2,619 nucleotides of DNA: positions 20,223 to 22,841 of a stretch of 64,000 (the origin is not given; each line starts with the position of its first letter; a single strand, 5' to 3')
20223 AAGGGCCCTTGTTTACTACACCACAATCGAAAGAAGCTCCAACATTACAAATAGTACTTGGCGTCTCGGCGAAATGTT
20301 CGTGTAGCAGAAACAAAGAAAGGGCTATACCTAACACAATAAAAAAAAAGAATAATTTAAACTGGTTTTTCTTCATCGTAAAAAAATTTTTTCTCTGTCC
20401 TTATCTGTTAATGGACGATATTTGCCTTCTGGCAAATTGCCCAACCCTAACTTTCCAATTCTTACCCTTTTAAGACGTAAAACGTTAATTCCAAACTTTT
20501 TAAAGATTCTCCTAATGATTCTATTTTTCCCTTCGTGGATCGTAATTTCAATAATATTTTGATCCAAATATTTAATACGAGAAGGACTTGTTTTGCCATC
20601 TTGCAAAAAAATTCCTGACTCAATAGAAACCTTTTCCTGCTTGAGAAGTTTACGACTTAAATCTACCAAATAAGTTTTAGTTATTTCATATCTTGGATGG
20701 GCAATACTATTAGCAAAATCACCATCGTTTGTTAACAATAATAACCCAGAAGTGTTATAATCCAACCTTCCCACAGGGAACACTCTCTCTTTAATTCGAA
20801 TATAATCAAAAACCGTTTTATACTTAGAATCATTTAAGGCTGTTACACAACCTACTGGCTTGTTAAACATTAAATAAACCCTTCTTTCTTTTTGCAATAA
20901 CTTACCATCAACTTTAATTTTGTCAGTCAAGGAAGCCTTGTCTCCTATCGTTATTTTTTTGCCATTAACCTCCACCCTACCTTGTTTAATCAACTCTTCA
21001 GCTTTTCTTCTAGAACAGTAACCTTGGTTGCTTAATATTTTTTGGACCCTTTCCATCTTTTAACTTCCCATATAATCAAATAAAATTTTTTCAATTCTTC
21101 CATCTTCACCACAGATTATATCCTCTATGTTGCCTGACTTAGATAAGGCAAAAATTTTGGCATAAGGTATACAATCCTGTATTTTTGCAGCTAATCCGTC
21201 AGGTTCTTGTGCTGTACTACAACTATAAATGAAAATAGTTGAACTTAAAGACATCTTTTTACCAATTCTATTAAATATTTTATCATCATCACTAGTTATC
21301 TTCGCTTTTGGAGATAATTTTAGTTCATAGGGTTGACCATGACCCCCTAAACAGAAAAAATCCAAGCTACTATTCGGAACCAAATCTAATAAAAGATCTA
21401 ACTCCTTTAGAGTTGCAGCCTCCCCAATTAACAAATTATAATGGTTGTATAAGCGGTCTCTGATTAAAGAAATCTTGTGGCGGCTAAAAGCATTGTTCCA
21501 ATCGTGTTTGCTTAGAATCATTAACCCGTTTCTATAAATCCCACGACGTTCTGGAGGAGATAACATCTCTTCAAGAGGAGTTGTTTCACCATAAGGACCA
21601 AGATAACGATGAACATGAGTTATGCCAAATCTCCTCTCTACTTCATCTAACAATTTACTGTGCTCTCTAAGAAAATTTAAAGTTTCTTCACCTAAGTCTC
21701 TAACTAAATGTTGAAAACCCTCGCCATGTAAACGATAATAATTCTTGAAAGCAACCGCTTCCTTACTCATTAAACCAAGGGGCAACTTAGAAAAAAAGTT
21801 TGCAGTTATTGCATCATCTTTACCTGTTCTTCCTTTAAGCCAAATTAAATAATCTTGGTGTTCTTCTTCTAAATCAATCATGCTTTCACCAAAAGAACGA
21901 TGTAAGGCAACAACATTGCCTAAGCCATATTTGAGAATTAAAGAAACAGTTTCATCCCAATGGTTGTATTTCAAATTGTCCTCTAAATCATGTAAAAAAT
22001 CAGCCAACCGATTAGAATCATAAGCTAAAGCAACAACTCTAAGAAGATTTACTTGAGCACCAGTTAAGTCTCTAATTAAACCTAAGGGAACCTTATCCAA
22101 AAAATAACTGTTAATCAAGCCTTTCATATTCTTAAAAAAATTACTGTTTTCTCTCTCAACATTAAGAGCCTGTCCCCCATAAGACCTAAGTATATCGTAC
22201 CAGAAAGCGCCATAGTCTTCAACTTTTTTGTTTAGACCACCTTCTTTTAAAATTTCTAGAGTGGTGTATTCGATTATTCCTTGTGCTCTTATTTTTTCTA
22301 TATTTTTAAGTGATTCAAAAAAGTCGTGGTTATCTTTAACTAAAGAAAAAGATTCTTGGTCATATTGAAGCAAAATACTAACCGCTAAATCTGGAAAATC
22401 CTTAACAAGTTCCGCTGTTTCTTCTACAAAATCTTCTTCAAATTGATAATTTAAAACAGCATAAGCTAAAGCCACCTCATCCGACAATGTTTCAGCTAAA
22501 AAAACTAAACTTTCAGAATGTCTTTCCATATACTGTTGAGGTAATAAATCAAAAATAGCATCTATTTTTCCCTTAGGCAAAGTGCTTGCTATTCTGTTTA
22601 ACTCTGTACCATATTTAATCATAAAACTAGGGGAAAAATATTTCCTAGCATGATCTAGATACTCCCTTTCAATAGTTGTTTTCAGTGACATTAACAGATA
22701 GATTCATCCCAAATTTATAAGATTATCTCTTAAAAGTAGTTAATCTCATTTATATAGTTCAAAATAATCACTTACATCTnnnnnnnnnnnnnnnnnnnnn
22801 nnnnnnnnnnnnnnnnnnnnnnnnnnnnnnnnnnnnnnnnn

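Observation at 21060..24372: Divergent pair: caspase-like C-terminal-domain protein and a ClpX-family unfoldase with a novel N-terminal domain, in an archaeon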

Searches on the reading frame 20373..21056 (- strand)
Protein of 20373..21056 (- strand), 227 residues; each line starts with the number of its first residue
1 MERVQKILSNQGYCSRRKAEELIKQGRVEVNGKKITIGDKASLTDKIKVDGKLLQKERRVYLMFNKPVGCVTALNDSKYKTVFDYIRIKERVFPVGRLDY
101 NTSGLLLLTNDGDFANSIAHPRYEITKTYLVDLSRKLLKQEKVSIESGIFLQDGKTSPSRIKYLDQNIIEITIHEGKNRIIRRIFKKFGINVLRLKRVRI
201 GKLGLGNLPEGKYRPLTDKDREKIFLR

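Call 88: search_protein_families(library=ncbifam, proteins=[window:20373-21056:-], max_evalue=0.00001)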
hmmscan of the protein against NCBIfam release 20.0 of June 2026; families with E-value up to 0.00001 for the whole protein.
window:20373-21056:- (227 aa): 6 families
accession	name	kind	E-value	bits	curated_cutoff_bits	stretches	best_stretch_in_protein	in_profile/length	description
NF007784.0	PRK10475.1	equivalog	2.4e-48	164.6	318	1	3-225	8-233/290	23S rRNA pseudouridine(2604) synthase RluF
TIGR00093.1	TIGR00093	subfamily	6.5e-43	146.3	109.3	1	65-218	1-161/161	pseudouridine synthase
NF007976.1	PRK10700.1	equivalog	1.8e-38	132.3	290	1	2-216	3-232/291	23S rRNA pseudouridine(2605) synthase RluB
NF008097.0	PRK10839.1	equivalog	1.4e-36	126.3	275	1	3-220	2-226/232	16S rRNA pseudouridine(516) synthase RsuA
NF008487.1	PRK11394.1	equivalog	1e-18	67.6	284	2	58-165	28-134/206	23S rRNA pseudouridine(2457) synthase RluE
TIGR00005.1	rluA_subfam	subfamily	1.9e-07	30.7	192.7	1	3-117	7-145/298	RluA family pseudouridine synthase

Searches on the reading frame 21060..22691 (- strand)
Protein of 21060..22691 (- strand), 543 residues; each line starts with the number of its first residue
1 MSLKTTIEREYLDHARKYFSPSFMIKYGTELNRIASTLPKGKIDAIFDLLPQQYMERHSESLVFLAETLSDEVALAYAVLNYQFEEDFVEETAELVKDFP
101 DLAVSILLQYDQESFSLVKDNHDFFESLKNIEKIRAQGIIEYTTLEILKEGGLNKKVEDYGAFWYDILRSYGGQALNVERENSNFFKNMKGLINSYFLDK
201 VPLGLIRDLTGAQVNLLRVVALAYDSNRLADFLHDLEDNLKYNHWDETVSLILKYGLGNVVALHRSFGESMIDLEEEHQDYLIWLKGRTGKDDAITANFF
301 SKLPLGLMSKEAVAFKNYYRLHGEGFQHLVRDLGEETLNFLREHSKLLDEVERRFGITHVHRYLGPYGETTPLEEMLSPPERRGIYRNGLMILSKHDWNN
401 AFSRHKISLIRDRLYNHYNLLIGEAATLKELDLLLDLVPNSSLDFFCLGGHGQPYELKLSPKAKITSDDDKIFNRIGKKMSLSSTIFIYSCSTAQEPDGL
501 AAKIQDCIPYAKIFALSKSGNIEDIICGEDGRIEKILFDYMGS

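Call 3: search_protein_families(library=pfam, proteins=[window:21060-22691:-], max_evalue=1)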
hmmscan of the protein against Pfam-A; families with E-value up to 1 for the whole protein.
window:21060-22691:- (543 aa): 1 family
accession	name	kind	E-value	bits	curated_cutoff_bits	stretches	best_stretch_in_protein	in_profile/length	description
PF14869.12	DUF4488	-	0.047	14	27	1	452-488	17-53/123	Domain of unknown function (DUF4488)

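Call 4: search_protein_families(library=ncbifam, proteins=[window:21060-22691:-], max_evalue=1)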
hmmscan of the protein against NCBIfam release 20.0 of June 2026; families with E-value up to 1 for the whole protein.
window:21060-22691:- (543 aa): 0 families

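Call 6: search_solved_structures(query=window:21060-22691:-, max_evalue=10, show_alignments=1)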
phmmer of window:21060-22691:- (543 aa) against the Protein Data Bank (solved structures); distinct sequences matched with E-value up to 10: 0.

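Call 11: find_homologous_proteins(query=window:21060-22691:-, max_evalue=0.001)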
Query window:21060-22691:- (543 aa): 1 proteins with E <= 0.001 among 8000 candidates.
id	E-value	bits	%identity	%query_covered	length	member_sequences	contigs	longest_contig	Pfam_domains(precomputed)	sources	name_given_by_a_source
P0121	0.0e+0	1229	100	100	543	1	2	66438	-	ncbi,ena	-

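Call 20: search_protein_families(library=padloc, proteins=[window:21060-22691:-], max_evalue=0.01)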
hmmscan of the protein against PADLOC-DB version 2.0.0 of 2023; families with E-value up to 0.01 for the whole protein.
window:21060-22691:- (543 aa): 0 families

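Call 25: predict_structure(protein=window:21060-22691:-)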
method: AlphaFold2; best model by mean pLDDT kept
length: 543 residues; sequences in the alignment: 1
mean_pLDDT: 37.4   pTM: 0.24
mean pLDDT of the five models: 37.4, 31.5, 30.9, 28.9, 27.4
residues with pLDDT >= 90: 0; 70-90: 0; 50-70: 28; < 50: 515
segments of 3 or more residues with pLDDT < 50: 1-426, 440-466, 480-518, 524-543
pLDDT, mean of each block of 10 residues (from residue 1): 32 35 33 37 37 36 35 37 38 39 37 35 38 32 32 34 36 31 37 36 33 37 36 41 37 35 32 33 32 33 31 31 34 39 42 37 35 32 34 43 43 42 49 53 44 31 42 55 42 38 40 47 46 38 29
secondary structure, 60 per line:
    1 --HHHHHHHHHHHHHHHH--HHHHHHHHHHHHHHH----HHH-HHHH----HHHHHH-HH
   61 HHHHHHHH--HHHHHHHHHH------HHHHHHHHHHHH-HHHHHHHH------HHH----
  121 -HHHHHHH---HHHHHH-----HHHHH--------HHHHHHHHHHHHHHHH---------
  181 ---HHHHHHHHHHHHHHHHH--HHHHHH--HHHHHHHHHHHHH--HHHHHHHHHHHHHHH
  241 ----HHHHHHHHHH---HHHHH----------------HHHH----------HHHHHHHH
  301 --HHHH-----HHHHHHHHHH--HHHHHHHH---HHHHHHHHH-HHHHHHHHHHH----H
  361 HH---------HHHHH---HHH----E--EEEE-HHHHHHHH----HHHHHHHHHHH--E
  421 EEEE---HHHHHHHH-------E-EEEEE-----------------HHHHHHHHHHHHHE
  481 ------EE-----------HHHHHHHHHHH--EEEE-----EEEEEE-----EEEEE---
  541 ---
elements in order: H3-18 H21-35 H44-47 H52-57 H59-68 H71-80 H87-98 H100-107 H122-128 H132-137 H143-147 H156-171 H184-200 H203-208 H211-223 H226-240 H245-254 H258-262 H279-282 H293-300 H303-306 H312-321 H324-331 H335-343 H345-355 H372-376 E390-393 H395-402 H407-417 E420-424 H428-435 E445-449 H467-479 H500-510 E513-516 E522-527 E533-537

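Call 29: search_protein_representatives(protein=window:21060-22691:-)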
Query: 543 residues. Proteins with E-value up to 0.001 (for the whole library): 26; up to 1e-10: 1; up to 1e-30: 1. The best 26 are listed.
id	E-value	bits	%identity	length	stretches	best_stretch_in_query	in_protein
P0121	0.0e+00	1228.5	100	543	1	1-543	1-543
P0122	1.7e-10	56.7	25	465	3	269-515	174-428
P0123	3.2e-10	55.8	27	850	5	340-538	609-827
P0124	2.8e-09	52.7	28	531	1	281-539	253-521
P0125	2.8e-08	49.3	33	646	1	307-501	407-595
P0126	3.3e-07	45.8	29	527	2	304-522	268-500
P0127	8.7e-07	44.4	28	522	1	313-539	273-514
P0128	9.6e-07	44.3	29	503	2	349-538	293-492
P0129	3.2e-06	42.6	28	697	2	295-534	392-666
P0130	5.7e-06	41.8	31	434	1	328-498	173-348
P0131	1.8e-05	40.1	29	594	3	341-460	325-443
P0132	2.3e-05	39.7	30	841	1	366-534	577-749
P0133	3.1e-05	39.3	34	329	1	426-516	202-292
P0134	3.3e-05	39.2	30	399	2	11-88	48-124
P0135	3.8e-05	39.0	32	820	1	388-535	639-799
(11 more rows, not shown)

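Call 33: search_protein_families(library=pfam, alignment_id=A2, max_evalue=0.01)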
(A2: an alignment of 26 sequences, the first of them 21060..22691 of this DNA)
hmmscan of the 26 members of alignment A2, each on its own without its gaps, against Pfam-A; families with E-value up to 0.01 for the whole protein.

A. member 1, window:21060-22691:- (543 aa): 0 families

B. families by the number of members that match (of 26 scanned): 9 families
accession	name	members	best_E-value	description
PF14252.11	DUF4347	11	7.9e-09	Domain of unknown function (DUF4347)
PF11713.13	Peptidase_C80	2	0.00054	Peptidase C80 family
PF01471.23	PG_binding_1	1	2.3e-06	Putative peptidoglycan binding domain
PF06516.17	NUP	1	0.00018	Purine nucleoside permease (NUP)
PF23864.1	DUF7222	1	0.0017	Domain of unknown function (DUF7222)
PF12770.12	CHAT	1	0.003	CHAT domain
PF01364.23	Peptidase_C25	1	0.0034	Peptidase family C25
PF09025.15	T3SS_needle_reg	1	0.005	YopR, type III needle-polymerisation regulator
PF00851.24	Peptidase_C6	1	0.0067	Helper component proteinase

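Call 39: find_encoding_contigs(protein=P0122, flank=8000, max_places=4)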
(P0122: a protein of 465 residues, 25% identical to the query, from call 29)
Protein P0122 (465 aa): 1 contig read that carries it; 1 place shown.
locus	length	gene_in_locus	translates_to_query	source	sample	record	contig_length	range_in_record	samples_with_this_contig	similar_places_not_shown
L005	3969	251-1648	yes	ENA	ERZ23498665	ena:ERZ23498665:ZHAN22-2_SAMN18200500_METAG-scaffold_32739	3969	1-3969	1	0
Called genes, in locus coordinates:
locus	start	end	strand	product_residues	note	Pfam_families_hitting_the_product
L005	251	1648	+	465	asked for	-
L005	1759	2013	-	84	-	PF13240:Zn_Ribbon_1 (weak)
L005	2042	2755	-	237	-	PF03009:GDPD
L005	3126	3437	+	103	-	-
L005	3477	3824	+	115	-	-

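Call 40: find_encoding_contigs(protein=P0124, flank=6000, max_places=3)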
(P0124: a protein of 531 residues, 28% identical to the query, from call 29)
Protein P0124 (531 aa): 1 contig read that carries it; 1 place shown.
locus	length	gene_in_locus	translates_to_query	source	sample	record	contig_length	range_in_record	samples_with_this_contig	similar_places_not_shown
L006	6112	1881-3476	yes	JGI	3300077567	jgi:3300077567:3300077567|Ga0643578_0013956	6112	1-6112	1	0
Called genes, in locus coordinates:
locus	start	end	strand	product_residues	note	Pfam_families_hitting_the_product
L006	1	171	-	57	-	?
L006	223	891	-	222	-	PF00270:DEAD, PF04851:ResIII, PF22527:DEXQc_Suv3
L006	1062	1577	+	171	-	PF04246:RseC_MucC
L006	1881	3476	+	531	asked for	-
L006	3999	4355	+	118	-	-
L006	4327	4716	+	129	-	PF10049:DUF2283 (weak)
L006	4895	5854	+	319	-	-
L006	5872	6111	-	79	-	?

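Call 41: find_encoding_contigs(protein=P0126, flank=6000, max_places=3)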
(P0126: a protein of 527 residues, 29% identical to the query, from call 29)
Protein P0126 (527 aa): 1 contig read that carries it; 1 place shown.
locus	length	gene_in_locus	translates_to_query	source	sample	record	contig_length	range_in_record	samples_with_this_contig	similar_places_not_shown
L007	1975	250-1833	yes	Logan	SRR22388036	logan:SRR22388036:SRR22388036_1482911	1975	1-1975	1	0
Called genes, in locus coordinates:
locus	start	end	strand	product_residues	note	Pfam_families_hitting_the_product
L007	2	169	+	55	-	?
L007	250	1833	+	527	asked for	-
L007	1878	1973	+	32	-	?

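Call 42: find_encoding_contigs(protein=P0128, flank=6000, max_places=3)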
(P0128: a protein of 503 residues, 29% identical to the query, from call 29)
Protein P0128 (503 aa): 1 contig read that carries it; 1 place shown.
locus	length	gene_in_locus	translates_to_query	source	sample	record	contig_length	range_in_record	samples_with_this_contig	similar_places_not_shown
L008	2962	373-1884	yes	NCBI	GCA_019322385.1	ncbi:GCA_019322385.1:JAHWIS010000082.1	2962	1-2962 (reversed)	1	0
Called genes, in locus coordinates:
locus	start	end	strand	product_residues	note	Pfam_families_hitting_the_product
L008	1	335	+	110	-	PF05960:DUF885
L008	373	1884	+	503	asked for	-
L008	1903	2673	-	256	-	-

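Call 47: find_encoding_contigs(protein=P0123, flank=6000, max_places=3)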
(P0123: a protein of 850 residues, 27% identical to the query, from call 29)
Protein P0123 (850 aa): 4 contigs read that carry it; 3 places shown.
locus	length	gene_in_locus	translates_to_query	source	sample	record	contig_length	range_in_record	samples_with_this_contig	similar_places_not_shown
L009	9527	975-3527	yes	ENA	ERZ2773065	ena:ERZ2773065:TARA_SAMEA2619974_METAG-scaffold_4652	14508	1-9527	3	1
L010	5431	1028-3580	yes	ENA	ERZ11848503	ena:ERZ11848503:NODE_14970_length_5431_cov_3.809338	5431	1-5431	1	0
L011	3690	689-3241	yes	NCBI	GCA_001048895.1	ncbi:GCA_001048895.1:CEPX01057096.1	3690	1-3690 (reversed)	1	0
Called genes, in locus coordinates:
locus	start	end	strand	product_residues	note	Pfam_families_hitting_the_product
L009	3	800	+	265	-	?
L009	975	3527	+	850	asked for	-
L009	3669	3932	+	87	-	PF00166:Cpn10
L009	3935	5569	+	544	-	PF00118:Cpn60_TCP1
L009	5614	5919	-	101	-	-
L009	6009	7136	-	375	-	PF13439:Glyco_transf_4, PF00534:Glycos_transf_1, PF13692:Glyco_trans_1_4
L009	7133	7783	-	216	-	PF02585:PIG-L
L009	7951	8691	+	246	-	PF00705:PCNA_N, PF02747:PCNA_C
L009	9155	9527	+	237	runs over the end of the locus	-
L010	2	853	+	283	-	?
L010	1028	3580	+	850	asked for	-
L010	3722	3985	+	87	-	PF00166:Cpn10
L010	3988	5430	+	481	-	?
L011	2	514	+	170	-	?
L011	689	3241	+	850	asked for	-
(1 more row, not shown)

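Call 49: find_encoding_contigs(protein=P0127, flank=6000, max_places=3)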
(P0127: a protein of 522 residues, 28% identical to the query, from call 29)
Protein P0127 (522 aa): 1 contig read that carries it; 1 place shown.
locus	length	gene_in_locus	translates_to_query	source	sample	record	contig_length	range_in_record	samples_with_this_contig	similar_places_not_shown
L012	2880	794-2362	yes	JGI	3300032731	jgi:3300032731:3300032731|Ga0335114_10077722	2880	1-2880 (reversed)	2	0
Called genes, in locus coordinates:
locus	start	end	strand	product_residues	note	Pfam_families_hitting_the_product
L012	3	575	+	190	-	?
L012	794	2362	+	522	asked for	-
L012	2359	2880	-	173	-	?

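Call 50: find_encoding_contigs(protein=P0130, flank=6000, max_places=3)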
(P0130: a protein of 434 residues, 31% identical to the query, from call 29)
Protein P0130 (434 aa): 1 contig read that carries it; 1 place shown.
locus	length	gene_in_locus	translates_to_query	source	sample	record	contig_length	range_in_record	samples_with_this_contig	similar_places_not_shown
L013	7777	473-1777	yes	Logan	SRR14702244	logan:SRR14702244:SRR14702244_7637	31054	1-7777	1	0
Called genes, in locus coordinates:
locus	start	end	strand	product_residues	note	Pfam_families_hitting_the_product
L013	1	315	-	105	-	?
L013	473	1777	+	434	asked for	-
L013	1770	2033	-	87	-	PF03685:UPF0147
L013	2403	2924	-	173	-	PF01712:dNK (faint), PF13189:Cytidylate_kin2, PF13238:AAA_18, PF02224:Cytidylate_kin (weak)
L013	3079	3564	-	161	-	PF01956:EMC3_TMCO1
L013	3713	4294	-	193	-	PF13207:AAA_17, PF13238:AAA_18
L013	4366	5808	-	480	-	PF00344:SecY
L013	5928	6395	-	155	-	PF00828:Ribosomal_L27A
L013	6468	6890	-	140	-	PF00327:Ribosomal_L30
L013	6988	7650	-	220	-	PF00333:Ribosomal_S5, PF03719:Ribosomal_S5_C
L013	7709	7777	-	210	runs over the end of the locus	PF00861:Ribosomal_L18p, PF17144:Ribosomal_L5e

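Call 76: search_protein_families(library=phrogs, proteins=[window:21060-22691:-], max_evalue=0.01)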
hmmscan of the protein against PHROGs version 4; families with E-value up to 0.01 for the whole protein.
window:21060-22691:- (543 aa): 0 families
